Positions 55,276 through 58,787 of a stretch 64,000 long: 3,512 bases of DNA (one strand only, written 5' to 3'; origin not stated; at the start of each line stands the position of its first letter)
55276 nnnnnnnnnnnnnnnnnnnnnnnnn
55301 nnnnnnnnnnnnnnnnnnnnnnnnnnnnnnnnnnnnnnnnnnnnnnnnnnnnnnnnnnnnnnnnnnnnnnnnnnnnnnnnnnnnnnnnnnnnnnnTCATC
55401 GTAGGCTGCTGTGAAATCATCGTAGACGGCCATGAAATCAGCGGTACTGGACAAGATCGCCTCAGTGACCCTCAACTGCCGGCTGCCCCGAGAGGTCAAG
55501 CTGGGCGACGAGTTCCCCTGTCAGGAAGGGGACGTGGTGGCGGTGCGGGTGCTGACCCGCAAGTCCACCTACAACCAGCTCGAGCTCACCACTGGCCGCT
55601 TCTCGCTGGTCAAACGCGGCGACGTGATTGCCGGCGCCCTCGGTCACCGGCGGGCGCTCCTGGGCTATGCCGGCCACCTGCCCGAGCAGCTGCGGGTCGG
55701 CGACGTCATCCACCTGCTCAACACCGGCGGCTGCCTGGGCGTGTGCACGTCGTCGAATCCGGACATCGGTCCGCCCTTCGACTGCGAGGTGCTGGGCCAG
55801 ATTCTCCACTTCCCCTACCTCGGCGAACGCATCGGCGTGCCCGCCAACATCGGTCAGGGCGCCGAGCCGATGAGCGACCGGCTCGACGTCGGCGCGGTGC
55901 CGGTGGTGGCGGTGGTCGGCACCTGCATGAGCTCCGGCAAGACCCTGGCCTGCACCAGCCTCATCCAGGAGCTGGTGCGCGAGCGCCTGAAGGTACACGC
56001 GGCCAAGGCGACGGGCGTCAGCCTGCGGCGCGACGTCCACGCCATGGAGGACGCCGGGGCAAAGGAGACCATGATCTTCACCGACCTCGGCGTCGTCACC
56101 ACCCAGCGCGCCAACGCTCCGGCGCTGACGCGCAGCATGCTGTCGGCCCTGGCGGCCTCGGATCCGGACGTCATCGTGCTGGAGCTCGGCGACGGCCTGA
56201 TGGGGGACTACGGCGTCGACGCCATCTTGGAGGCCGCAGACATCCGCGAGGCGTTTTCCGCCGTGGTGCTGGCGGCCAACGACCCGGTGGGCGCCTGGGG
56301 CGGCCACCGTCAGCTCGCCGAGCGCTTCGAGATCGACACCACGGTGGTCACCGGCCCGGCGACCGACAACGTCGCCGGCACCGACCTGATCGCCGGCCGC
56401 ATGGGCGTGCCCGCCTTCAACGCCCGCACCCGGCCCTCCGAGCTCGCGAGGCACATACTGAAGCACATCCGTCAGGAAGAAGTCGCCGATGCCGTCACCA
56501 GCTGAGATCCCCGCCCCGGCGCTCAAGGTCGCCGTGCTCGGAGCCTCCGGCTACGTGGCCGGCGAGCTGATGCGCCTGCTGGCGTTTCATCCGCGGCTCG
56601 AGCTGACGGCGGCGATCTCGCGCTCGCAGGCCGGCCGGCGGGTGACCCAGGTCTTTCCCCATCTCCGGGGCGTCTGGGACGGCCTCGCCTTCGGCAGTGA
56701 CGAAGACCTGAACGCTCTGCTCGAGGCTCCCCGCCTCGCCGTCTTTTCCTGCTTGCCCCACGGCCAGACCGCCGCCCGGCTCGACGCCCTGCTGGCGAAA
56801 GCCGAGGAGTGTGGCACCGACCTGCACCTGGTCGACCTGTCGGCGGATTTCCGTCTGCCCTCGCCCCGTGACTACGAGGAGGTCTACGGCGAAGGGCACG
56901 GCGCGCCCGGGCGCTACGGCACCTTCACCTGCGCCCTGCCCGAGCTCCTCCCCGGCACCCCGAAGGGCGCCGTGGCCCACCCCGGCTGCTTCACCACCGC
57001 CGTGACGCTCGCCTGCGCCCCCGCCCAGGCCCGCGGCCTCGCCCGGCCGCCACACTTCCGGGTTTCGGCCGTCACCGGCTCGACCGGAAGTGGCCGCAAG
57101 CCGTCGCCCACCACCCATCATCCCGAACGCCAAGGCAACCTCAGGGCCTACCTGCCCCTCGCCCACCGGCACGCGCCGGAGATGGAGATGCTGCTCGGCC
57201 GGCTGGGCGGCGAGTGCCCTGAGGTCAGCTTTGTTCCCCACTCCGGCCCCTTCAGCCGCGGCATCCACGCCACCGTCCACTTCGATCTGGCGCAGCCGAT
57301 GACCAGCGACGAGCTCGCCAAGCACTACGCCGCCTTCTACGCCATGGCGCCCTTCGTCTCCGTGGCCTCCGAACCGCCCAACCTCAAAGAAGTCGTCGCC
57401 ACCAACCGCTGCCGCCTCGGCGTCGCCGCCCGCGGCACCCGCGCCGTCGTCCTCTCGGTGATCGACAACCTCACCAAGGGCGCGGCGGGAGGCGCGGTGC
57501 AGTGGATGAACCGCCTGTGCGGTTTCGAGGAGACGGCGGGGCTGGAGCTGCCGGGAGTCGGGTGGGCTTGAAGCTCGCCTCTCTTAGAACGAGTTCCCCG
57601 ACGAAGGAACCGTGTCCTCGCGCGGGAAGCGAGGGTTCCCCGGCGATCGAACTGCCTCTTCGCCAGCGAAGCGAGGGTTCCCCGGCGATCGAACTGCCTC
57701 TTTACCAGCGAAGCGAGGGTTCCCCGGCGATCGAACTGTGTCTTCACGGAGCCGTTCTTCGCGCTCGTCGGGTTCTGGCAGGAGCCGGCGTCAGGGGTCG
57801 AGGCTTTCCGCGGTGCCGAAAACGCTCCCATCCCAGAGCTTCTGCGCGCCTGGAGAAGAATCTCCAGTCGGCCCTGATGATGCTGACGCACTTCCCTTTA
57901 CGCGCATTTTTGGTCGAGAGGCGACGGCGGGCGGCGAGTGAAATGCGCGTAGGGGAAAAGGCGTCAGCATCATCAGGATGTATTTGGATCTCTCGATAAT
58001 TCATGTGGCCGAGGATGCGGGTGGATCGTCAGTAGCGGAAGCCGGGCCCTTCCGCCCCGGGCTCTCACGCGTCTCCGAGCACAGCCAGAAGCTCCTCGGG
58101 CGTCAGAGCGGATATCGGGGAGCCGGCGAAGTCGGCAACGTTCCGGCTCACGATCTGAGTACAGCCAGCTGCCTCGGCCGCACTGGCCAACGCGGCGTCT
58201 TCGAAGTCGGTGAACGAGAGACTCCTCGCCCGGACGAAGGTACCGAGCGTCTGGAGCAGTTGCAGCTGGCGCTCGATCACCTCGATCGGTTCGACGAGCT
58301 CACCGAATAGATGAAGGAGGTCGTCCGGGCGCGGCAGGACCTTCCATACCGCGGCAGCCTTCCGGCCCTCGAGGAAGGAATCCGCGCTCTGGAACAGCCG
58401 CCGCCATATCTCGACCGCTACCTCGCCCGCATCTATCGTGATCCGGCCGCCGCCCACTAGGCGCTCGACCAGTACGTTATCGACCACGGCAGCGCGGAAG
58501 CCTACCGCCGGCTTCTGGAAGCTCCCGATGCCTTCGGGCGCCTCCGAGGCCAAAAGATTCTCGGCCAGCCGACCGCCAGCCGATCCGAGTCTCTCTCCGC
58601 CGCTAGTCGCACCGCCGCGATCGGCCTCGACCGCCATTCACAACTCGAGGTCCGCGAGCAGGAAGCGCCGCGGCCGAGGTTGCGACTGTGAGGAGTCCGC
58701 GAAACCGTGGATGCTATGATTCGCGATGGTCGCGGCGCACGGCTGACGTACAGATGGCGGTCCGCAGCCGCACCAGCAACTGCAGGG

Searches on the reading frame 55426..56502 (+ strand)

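Call 37: search_protein_families(library=pfam, proteins=[window:55426-56502:+], max_evalue=0.001)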
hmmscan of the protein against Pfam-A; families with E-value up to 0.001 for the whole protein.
window:55426-56502:+ (359 aa): 1 family
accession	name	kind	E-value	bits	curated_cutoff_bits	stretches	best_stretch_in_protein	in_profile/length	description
PF03205.20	MobB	-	9.1e-05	22.8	26.6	1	160-253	1-97/133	Molybdopterin guanine dinucleotide synthesis protein B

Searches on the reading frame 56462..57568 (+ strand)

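Call 41: search_protein_families(library=pfam, proteins=[window:56462-57568:+], max_evalue=0.001)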
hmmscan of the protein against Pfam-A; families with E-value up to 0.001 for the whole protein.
window:56462-57568:+ (369 aa): 2 families
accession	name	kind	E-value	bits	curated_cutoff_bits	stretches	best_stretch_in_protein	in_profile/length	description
PF22698.1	Semialdhyde_dhC_1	-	1.8e-46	158.4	27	1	176-336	1-165/165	Semialdehyde dehydrogenase, dimerisation domain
PF01118.30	Semialdhyde_dh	-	1.5e-15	58.1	26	1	22-134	1-104/121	Semialdehyde dehydrogenase, NAD binding domain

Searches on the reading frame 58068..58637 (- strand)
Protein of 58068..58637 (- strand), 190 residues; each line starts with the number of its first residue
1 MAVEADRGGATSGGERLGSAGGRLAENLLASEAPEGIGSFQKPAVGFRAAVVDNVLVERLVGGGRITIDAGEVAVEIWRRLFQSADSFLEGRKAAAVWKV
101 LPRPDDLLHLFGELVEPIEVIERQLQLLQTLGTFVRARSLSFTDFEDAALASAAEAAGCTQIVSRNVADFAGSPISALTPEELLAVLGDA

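Call 41: search_protein_families(library=pfam, proteins=[window:58068-58637:-], max_evalue=0.001)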
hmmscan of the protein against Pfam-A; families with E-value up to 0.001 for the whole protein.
window:58068-58637:- (190 aa): 1 family
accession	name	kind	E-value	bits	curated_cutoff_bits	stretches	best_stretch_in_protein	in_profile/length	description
PF13470.12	PIN_3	-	0.00082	20.6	27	0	133-168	80-115/115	PIN domain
